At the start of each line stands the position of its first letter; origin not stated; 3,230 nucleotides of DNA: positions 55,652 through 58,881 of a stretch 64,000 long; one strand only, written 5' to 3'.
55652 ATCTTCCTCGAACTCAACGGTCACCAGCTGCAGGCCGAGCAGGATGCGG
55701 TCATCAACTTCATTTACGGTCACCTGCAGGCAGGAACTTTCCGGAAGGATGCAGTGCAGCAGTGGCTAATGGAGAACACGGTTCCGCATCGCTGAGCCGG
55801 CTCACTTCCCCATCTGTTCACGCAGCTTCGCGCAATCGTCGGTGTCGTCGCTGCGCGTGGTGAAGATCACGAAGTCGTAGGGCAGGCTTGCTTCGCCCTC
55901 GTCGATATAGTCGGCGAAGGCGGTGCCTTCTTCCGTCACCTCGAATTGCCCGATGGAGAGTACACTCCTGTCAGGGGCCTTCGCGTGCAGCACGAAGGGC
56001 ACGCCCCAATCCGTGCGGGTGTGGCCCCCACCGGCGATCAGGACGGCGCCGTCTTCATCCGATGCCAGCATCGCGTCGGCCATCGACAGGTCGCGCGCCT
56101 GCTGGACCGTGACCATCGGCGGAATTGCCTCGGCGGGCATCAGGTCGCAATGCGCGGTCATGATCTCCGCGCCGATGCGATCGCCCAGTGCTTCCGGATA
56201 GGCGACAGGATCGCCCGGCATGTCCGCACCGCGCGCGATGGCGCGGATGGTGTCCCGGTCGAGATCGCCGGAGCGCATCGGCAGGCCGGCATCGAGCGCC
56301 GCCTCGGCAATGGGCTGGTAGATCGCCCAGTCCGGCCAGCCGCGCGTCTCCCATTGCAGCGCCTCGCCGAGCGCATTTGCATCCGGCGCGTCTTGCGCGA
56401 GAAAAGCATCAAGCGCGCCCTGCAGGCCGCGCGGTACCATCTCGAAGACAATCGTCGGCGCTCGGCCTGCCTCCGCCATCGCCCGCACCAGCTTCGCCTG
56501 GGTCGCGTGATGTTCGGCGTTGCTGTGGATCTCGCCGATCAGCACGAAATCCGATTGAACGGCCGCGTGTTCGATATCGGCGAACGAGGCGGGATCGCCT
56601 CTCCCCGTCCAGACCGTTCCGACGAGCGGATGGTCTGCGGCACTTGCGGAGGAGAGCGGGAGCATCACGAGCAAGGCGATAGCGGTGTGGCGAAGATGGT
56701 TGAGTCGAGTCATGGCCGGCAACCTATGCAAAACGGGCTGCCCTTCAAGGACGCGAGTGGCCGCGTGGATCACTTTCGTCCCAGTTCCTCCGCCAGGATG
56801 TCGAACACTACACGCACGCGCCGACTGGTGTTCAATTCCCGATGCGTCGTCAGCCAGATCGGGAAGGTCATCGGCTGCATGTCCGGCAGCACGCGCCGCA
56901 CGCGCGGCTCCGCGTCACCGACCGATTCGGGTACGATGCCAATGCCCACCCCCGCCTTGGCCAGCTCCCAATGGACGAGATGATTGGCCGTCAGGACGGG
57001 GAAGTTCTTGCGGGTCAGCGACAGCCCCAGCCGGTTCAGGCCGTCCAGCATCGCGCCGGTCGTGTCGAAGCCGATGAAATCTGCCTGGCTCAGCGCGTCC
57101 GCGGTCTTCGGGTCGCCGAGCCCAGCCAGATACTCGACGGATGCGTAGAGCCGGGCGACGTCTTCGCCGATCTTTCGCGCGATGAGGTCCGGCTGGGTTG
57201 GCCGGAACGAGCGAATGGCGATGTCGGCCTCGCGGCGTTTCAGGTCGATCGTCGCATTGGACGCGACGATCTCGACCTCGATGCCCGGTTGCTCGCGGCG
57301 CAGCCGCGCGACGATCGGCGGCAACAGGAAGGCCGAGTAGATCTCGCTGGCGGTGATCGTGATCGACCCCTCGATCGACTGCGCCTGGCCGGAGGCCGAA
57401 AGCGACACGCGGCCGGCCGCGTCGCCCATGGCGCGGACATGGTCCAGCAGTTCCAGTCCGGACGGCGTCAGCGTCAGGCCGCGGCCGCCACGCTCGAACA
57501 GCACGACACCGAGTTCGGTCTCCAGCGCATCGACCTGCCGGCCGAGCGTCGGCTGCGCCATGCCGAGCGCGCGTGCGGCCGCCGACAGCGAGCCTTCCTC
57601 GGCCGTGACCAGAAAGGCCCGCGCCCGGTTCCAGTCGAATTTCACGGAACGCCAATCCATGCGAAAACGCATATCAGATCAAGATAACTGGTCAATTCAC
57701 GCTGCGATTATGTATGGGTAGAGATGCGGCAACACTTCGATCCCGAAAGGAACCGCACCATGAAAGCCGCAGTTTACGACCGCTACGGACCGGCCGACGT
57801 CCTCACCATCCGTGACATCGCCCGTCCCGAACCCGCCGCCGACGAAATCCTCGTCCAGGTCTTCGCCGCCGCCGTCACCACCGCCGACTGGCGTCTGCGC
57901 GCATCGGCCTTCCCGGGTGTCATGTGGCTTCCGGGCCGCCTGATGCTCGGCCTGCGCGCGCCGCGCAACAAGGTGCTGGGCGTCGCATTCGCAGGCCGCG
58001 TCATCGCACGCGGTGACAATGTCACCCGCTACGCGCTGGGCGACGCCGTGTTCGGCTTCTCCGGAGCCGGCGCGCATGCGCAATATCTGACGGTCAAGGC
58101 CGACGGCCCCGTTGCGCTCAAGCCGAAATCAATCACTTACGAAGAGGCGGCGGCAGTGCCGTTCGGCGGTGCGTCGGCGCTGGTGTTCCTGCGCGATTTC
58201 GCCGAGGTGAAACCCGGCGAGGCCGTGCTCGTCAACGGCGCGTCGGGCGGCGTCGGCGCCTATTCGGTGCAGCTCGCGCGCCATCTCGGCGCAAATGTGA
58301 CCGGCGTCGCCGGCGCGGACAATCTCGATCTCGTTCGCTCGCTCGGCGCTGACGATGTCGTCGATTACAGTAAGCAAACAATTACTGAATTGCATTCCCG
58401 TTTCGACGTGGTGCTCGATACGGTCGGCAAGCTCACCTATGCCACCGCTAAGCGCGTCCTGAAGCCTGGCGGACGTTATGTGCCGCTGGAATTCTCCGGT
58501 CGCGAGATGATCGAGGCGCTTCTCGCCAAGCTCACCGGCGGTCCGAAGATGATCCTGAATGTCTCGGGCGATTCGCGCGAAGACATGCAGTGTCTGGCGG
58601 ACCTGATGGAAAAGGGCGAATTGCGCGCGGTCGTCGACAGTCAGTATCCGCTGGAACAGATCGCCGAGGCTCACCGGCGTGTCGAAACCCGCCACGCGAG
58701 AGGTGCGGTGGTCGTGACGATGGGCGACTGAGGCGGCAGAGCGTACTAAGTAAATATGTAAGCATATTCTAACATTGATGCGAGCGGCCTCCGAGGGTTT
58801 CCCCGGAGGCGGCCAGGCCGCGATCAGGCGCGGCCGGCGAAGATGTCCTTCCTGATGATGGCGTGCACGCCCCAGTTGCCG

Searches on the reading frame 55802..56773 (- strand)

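Call 55: search_protein_families(library=pfam, proteins=[window:55802-56773:-], max_evalue=0.00001)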
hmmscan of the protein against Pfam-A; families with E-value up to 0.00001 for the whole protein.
window:55802-56773:- (323 aa): 1 family
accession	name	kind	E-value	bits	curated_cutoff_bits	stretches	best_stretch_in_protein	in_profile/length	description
PF04187.18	Cofac_haem_bdg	-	3.3e-39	135.5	27.7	1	71-259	5-210/213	Haem-binding uptake, Tiki superfamily, ChaN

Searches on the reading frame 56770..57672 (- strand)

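Call 55: search_protein_families(library=pfam, proteins=[window:56770-57672:-], max_evalue=0.00001)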
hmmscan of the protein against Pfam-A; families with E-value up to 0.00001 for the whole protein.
window:56770-57672:- (300 aa): 2 families
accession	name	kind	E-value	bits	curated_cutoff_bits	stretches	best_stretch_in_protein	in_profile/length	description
PF03466.25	LysR_substrate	-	1.7e-33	116.2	28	1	98-297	2-208/209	LysR substrate binding domain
PF00126.33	HTH_1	-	5.7e-21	74.7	26.6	1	14-72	1-59/60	Bacterial regulatory helix-turn-helix protein, lysR family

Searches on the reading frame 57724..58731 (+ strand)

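Call 55: search_protein_families(library=pfam, proteins=[window:57724-58731:+], max_evalue=0.00001)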
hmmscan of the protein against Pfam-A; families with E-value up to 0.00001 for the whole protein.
window:57724-58731:+ (335 aa): 3 families
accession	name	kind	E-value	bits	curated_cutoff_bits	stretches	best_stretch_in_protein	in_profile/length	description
PF13602.12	ADH_zinc_N_2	-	6.3e-28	98.8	27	1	207-331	1-134/134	Zinc-binding dehydrogenase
PF00107.32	ADH_zinc_N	-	7.8e-18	65.1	31.8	1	176-296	1-128/129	Zinc-binding dehydrogenase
PF08240.17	ADH_N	-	6e-09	36.5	23.5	1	39-130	2-100/104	Alcohol dehydrogenase GroES-like domain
